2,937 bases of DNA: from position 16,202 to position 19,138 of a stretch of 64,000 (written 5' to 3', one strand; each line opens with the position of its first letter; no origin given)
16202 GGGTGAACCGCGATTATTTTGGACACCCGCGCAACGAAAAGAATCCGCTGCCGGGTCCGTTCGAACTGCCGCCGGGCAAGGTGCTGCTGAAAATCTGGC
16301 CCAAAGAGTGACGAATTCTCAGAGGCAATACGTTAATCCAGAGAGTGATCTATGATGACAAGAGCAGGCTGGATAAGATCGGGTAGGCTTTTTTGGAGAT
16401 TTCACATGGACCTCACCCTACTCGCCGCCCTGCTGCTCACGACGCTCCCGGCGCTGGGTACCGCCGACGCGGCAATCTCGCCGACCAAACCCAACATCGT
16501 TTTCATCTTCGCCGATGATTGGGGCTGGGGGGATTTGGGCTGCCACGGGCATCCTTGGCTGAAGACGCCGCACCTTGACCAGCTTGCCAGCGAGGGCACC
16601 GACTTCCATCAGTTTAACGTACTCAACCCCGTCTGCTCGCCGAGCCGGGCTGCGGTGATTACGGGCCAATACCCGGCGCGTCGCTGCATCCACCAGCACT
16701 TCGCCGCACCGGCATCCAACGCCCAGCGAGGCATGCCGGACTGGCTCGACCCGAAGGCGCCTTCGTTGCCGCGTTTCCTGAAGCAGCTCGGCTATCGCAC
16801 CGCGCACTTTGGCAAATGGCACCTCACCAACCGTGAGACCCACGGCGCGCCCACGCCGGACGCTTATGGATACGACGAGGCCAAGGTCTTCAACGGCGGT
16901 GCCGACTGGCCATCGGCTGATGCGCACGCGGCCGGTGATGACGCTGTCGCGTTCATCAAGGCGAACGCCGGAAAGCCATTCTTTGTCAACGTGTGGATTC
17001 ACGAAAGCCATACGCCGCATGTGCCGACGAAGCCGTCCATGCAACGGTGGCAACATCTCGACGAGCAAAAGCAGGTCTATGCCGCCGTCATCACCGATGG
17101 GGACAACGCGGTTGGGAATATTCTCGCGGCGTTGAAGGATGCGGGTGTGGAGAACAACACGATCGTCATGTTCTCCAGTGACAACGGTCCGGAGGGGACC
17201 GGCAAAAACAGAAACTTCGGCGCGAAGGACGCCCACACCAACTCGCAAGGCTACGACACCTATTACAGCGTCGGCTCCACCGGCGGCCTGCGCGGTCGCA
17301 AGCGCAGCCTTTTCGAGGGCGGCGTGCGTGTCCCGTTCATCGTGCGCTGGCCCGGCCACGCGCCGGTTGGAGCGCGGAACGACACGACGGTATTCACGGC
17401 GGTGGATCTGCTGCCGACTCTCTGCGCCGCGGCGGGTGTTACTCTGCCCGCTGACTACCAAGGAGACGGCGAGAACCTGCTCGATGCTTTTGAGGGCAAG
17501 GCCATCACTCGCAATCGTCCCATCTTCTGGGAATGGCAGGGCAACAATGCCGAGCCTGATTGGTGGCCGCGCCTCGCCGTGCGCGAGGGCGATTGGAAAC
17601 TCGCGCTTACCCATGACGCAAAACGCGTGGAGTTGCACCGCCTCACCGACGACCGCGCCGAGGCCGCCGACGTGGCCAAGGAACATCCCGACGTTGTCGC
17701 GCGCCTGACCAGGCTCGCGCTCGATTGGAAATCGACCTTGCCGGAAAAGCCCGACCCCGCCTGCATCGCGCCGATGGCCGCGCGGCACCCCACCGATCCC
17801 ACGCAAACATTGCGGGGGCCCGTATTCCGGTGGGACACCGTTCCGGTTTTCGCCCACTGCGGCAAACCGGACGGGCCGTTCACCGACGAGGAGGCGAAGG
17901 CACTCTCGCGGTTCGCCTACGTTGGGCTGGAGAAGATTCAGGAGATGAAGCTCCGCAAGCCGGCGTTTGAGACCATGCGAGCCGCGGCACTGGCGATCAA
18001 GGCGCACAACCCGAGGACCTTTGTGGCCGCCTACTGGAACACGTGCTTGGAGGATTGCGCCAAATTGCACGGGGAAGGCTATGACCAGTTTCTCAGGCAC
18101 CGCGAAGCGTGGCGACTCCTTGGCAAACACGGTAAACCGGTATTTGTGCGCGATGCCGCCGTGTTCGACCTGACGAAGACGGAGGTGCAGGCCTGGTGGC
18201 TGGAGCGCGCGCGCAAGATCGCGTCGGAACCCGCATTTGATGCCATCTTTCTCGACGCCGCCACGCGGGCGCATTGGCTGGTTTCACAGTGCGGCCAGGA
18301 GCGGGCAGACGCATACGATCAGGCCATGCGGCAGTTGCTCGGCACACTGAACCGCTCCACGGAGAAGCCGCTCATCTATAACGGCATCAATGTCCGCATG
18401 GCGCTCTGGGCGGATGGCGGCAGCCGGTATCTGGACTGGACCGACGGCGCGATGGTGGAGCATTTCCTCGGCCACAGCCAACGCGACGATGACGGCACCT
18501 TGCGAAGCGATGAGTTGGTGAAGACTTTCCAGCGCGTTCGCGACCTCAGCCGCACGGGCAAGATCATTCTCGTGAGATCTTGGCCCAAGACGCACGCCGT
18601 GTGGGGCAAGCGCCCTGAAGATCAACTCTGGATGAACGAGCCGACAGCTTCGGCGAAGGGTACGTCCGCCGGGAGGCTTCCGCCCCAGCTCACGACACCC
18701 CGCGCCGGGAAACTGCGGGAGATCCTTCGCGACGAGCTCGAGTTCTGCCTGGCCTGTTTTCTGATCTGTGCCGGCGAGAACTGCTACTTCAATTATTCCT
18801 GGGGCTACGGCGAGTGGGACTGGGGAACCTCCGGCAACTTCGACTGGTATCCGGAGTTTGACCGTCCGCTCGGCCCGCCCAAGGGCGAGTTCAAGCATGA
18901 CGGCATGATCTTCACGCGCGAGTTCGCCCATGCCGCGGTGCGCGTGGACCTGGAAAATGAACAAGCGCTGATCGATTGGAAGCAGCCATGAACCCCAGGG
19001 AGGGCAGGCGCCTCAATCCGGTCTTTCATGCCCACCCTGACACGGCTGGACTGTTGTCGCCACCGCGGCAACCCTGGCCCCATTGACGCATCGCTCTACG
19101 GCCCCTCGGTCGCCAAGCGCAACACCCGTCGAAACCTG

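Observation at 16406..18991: Sulfatase fused to a C-terminal glycoside-hydrolase-like domain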

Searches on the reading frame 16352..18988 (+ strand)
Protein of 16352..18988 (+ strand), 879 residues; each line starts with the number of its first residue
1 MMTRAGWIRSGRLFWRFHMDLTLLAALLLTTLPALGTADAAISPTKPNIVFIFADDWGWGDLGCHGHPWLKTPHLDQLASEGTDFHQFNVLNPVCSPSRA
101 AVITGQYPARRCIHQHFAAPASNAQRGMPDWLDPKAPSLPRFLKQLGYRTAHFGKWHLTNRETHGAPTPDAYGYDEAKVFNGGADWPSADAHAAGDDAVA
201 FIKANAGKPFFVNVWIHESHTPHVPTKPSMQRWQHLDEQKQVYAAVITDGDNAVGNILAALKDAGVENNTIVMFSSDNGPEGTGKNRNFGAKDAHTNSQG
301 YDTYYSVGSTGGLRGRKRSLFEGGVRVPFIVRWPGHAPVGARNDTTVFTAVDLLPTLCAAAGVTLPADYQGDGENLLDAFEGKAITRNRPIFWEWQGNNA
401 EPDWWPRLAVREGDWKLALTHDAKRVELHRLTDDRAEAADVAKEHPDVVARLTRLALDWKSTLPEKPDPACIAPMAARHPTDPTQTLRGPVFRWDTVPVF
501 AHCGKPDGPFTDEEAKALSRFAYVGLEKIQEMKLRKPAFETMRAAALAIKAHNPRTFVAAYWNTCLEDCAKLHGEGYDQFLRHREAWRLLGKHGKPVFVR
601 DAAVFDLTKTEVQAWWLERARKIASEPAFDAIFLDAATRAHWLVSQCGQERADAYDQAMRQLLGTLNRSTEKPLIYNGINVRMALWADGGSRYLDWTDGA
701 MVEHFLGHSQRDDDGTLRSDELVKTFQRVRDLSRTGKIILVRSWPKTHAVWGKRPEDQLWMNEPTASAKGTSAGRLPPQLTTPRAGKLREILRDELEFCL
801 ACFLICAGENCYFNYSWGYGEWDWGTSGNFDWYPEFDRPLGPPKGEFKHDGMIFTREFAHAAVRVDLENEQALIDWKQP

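Call 3: search_protein_families(library=pfam, proteins=[window:16406-18988:+], max_evalue=1)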
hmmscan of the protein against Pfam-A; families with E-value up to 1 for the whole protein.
window:16406-18988:+ (861 aa): 7 families
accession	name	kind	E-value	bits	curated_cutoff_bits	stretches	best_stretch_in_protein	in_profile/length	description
PF00884.28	Sulfatase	-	5.4e-50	170.9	25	1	29-345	1-301/301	Sulfatase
PF14885.12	GHL15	-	1.5e-23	84.6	27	1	532-843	1-270/271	Hypothetical glycosyl hydrolase family 15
PF16347.10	SGSH_C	-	6.5e-12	46.3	29.3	1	299-427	8-137/154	N-sulphoglucosamine sulphohydrolase, C-terminal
PF01663.27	Phosphodiest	-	2.7e-09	37.5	23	1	52-283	18-241/342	Type I phosphodiesterase / nucleotide pyrophosphatase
PF01055.32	Glyco_hydro_31_2nd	-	0.012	15.4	23.5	1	562-636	96-172/328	Glycosyl hydrolases family 31 TIM-barrel domain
PF09277.16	Erythro-docking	-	0.12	12.7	24.6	1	419-454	20-55/58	Erythronolide synthase, docking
PF02995.22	DUF229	-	0.38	9.8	25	1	217-261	298-342/496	Protein of unknown function (DUF229)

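Call 4: search_protein_families(library=ncbifam, proteins=[window:16406-18988:+], max_evalue=1)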
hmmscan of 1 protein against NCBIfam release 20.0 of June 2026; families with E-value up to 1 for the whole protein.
window:16406-18988:+ (861 aa): 6 families
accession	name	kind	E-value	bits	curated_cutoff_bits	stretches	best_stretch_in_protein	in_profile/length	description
NF010322.0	PRK13759.1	equivalog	5.4e-35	120.8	481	3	26-143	4-111/486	arylsulfatase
TIGR03417.1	chol_sulfatase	equivalog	4.6e-32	111.5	433.45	3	27-142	1-105/500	choline-sulfatase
NF045661.1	HdlasePehA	equivalog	3.9e-19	68.6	900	3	28-92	2-66/506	phosphoric/sulfuric ester hydrolase PehA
NF052527.1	Mn_arylsulf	exception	9.7e-10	37.9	850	2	28-140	1-103/479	manganese-dependent arylsulfatase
NF053595.1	LptchSynLtaSGpos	equivalog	0.13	10.8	970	1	189-359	392-541/626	lipoteichoic acid synthase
NF038282.1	LapC_YejM_PbgA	exception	0.26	9.5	825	1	216-296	405-460/584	LPS biosynthesis-modulating metalloenzyme YejM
